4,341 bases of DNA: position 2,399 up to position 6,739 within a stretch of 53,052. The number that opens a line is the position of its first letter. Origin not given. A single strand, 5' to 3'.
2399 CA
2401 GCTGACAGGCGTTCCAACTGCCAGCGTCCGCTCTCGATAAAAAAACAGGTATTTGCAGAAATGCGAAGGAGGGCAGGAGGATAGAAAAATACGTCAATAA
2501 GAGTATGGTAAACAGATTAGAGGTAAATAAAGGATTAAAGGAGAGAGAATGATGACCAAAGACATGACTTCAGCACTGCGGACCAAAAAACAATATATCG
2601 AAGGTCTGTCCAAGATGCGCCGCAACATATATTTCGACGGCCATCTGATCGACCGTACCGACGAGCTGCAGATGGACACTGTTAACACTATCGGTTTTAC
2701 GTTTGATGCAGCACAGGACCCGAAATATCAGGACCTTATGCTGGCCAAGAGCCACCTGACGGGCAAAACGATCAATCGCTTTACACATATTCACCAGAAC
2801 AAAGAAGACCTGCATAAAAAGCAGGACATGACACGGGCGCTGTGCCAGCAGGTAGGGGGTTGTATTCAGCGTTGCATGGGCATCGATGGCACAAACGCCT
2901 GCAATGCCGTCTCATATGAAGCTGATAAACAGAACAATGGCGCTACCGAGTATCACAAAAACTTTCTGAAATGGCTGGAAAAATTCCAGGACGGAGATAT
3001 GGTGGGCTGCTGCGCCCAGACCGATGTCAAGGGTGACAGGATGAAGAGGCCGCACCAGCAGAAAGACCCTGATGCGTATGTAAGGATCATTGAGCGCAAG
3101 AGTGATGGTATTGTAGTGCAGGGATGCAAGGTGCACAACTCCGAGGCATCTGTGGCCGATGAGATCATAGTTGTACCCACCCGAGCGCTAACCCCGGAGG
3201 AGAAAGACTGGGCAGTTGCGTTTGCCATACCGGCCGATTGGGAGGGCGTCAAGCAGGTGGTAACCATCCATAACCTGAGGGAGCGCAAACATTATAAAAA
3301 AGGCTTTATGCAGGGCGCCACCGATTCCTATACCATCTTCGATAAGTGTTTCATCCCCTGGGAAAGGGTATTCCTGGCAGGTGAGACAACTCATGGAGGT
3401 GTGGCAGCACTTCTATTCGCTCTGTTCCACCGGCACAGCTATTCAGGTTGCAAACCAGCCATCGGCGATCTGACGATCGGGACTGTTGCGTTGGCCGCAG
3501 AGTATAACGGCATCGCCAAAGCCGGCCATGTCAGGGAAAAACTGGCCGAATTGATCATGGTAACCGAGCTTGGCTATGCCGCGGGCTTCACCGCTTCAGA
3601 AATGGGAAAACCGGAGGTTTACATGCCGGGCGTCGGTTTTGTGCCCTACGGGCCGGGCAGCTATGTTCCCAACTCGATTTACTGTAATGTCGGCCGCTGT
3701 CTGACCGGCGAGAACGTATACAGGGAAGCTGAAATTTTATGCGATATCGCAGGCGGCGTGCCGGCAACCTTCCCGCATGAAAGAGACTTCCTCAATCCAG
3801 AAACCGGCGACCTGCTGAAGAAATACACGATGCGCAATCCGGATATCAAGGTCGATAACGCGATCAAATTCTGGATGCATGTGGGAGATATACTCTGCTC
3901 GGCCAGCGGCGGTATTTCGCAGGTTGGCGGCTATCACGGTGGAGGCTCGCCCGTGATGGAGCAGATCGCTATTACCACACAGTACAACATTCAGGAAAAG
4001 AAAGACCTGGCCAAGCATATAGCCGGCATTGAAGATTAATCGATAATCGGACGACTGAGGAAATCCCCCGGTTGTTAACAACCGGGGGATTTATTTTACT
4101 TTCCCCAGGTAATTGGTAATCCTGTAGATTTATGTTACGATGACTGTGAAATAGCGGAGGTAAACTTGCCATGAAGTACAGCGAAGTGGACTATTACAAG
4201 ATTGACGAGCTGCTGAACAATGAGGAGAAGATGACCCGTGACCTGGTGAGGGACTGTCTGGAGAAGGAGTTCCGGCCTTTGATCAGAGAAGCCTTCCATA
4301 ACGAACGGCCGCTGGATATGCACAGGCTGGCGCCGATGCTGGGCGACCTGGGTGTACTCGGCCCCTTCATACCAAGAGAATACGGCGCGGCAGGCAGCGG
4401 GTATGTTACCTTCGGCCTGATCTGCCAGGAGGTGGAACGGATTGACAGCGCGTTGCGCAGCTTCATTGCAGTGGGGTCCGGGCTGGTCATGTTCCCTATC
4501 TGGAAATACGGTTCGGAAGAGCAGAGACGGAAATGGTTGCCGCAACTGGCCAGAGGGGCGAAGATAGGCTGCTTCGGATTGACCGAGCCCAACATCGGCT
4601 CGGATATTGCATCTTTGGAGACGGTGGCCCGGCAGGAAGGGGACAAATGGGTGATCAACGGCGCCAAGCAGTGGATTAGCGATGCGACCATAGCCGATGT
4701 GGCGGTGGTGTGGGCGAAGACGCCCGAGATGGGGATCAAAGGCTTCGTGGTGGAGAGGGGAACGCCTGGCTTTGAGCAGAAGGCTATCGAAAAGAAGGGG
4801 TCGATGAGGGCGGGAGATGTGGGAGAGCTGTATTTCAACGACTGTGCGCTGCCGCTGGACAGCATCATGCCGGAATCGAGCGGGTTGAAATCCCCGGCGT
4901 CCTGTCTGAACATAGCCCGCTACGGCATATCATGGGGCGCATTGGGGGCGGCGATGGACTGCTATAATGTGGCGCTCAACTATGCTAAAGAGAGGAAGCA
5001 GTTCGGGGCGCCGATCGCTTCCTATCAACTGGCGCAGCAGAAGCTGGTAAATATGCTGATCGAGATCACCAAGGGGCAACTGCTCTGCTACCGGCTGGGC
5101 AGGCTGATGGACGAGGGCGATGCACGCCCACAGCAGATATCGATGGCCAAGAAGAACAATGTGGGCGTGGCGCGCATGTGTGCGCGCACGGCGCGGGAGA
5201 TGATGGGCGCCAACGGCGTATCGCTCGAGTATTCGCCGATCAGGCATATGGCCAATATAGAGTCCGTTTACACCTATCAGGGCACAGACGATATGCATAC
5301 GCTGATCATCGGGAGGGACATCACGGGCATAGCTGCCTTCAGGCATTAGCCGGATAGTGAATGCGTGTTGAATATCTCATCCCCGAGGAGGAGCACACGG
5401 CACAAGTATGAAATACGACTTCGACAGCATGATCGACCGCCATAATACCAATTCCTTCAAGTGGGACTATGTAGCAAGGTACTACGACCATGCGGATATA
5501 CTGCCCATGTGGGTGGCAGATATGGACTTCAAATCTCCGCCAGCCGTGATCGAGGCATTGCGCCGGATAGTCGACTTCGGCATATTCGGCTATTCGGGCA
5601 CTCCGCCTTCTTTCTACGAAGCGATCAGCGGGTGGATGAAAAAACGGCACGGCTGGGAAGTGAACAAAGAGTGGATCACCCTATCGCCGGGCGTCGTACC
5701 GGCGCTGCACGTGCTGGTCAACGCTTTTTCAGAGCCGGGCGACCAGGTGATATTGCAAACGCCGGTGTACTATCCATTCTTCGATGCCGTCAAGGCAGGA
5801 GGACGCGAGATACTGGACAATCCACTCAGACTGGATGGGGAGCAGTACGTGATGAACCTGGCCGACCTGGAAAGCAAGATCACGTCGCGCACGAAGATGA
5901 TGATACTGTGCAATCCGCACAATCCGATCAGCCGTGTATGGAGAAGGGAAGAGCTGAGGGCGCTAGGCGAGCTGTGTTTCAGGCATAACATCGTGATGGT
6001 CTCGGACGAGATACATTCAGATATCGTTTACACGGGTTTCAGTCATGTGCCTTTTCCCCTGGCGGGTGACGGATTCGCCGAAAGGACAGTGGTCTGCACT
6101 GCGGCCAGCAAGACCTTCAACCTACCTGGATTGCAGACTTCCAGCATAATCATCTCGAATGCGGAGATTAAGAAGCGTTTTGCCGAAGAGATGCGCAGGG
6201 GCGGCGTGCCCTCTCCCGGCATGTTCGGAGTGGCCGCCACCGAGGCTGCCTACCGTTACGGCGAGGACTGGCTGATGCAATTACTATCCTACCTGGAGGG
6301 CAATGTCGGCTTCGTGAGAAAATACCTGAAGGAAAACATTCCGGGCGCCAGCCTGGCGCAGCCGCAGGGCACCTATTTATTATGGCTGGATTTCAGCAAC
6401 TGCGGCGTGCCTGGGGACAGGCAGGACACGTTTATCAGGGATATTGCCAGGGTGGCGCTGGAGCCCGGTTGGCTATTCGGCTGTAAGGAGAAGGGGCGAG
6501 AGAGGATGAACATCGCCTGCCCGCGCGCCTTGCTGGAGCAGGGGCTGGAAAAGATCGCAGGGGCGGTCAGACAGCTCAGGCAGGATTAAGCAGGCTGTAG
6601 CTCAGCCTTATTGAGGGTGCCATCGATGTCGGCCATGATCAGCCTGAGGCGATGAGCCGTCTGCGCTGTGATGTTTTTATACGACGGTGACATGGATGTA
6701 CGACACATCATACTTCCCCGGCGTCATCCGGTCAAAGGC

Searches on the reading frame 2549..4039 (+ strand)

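Call 55: search_protein_families(library=ncbifam, proteins=[window:2549-4039:+], max_evalue=1e-10)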
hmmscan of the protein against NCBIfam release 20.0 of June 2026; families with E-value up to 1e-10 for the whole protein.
window:2549-4039:+ (496 aa): 2 families
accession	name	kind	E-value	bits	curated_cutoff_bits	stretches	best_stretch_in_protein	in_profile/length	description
TIGR02309.1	HpaB-1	equivalog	6.4e-37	127.8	480.2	1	11-486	2-468/477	4-hydroxyphenylacetate 3-monooxygenase, oxygenase component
TIGR02310.1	HpaB-2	equivalog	2.2e-14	53.1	885.2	1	12-459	14-455/519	4-hydroxyphenylacetate 3-monooxygenase, oxygenase component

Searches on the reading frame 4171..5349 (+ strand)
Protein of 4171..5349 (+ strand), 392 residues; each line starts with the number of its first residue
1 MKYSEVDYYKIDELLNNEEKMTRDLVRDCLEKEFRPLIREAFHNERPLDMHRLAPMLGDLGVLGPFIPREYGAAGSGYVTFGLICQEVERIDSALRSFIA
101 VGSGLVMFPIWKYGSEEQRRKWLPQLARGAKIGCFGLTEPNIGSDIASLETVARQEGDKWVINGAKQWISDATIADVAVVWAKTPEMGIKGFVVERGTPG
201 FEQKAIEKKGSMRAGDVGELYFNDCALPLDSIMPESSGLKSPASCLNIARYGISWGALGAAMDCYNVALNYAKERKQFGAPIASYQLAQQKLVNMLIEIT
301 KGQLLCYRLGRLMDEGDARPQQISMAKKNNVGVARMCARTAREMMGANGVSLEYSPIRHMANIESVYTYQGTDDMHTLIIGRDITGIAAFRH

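Call 55: search_protein_families(library=ncbifam, proteins=[window:4171-5349:+], max_evalue=1e-10)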
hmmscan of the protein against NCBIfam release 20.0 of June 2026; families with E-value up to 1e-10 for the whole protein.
window:4171-5349:+ (392 aa): 17 families
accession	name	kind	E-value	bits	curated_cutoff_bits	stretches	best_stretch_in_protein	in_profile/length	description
NF052270.1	Staph_DH_FadE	equivalog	3.9e-78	263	600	1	7-390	13-399/400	acyl-CoA dehydrogenase FadE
NF045552.1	GlutCoADH_Des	equivalog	3e-71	240.6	470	1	15-387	5-382/387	glutaryl-CoA dehydrogenase Acd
NF042972.1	AcrlCoAredClosAcrC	equivalog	1.3e-64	218.2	640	1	13-385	3-377/378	acryloyl-CoA reductase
NF058590.1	AcCoDHFadEBacil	equivalog_domain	8e-60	203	600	1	11-320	17-327/586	acyl-CoA dehydrogenase FadE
NF045652.1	ProlPCPDhRedW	equivalog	3e-46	158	650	1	44-350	27-340/376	L-prolyl-[peptidyl-carrier protein] dehydrogenase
NF053553.1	prodigi_MBC_PigA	equivalog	8.4e-46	156.8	500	1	107-384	97-379/381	prodigiosin MBC biosynthesis dehydrogenase PigA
NF043006.1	CyhCrbnylCoADH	equivalog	8.2e-44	150.1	650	1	17-385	6-376/380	cyclohexane-1-carbonyl-CoA dehydrogenase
NF042439.1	SulpropCoADesulf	equivalog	1.1e-42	146.2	600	1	57-375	33-361/379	3-sulfinopropanoyl-CoA desulfinase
NF002885.1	PRK03354.1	equivalog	1.2e-34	120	540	1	15-384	5-373/378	crotonobetainyl-CoA dehydrogenase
TIGR03207.1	cyc_hxne_CoA_dh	equivalog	4.3e-34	117.8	575.35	1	53-382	37-369/372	cyclohexanecarboxyl-CoA dehydrogenase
NF008997.0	PRK12341.1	equivalog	3.4e-32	111.9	537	1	57-384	46-376/382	acyl-CoA dehydrogenase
TIGR03204.1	pimC_large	equivalog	3.8e-25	88.6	623.85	1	22-309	15-301/395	pimeloyl-CoA dehydrogenase large subunit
TIGR03203.1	pimD_small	equivalog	5.4e-19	68.5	652.7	1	17-364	6-356/378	pimeloyl-CoA dehydrogenase small subunit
NF007000.1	PRK09463.1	subfamily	1.7e-18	66.4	600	1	59-351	84-399/726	acyl-CoA dehydrogenase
NF009586.0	PRK13026.1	subfamily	1.1e-16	60.3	608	1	110-295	171-378/777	acyl-CoA dehydrogenase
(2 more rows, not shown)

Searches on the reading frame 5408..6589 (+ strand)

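Call 55: search_protein_families(library=ncbifam, proteins=[window:5408-6589:+], max_evalue=1e-10)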
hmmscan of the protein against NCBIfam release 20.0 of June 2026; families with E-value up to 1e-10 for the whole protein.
window:5408-6589:+ (393 aa): 44 families (the best 25 are shown)
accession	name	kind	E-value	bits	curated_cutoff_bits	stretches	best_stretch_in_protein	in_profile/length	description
TIGR04350.1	C_S_lyase_PatB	subfamily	3e-139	464.2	340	1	5-387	1-383/384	PatB family C-S lyase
NF041364.1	GntC_guanitoxin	equivalog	2.4e-35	122.1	415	1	40-383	9-353/356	guanitoxin biosynthesis PLP-dependent (S)-gamma-hydroxy-L-arginine cyclodehydratase GntC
NF004770.0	PRK06108.1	subfamily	3.8e-35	121.4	422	1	26-388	33-393/396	pyridoxal phosphate-dependent aminotransferase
NF005855.0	PRK07777.1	equivalog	4.9e-32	111.7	553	1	43-334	42-331/391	pyridoxal phosphate-dependent aminotransferase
NF006569.0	PRK09082.1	subfamily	7.3e-30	104.3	420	1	40-258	41-258/386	methionine aminotransferase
NF006488.0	PRK08912.1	equivalog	1.6e-29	103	498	1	67-347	66-339/387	aminotransferase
NF005744.0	PRK07568.1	subfamily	2.4e-29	102.3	389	1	37-324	38-321/398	pyridoxal phosphate-dependent aminotransferase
NF006229.0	PRK08361.1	equivalog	1.2e-28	100.2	624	1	29-388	33-389/391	aspartate aminotransferase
NF041091.1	asp_aminotase_Arch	equivalog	3.5e-27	95.2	550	1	29-384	27-372/376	aspartate aminotransferase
TIGR01265.1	tyr_nico_aTase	subfamily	5.7e-27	94.7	292.45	1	41-385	47-397/403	tyrosine/nicotianamine family aminotransferase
NF005816.0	PRK07682.1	equivalog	1.5e-26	92.9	620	1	30-390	30-386/390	aminotransferase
NF004975.0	PRK06348.1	equivalog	3.3e-26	92.2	549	1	27-383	27-379/384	pyridoxal phosphate-dependent aminotransferase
NF006230.0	PRK08363.1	equivalog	4.7e-26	91.5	534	1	39-387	43-392/398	alanine aminotransferase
NF004621.0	PRK05957.1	equivalog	1.2e-25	90.1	498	1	66-384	67-380/389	pyridoxal phosphate-dependent aminotransferase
NF006756.0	PRK09276.1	subfamily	8.3e-24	84.2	507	1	29-384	31-383/387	LL-diaminopimelate aminotransferase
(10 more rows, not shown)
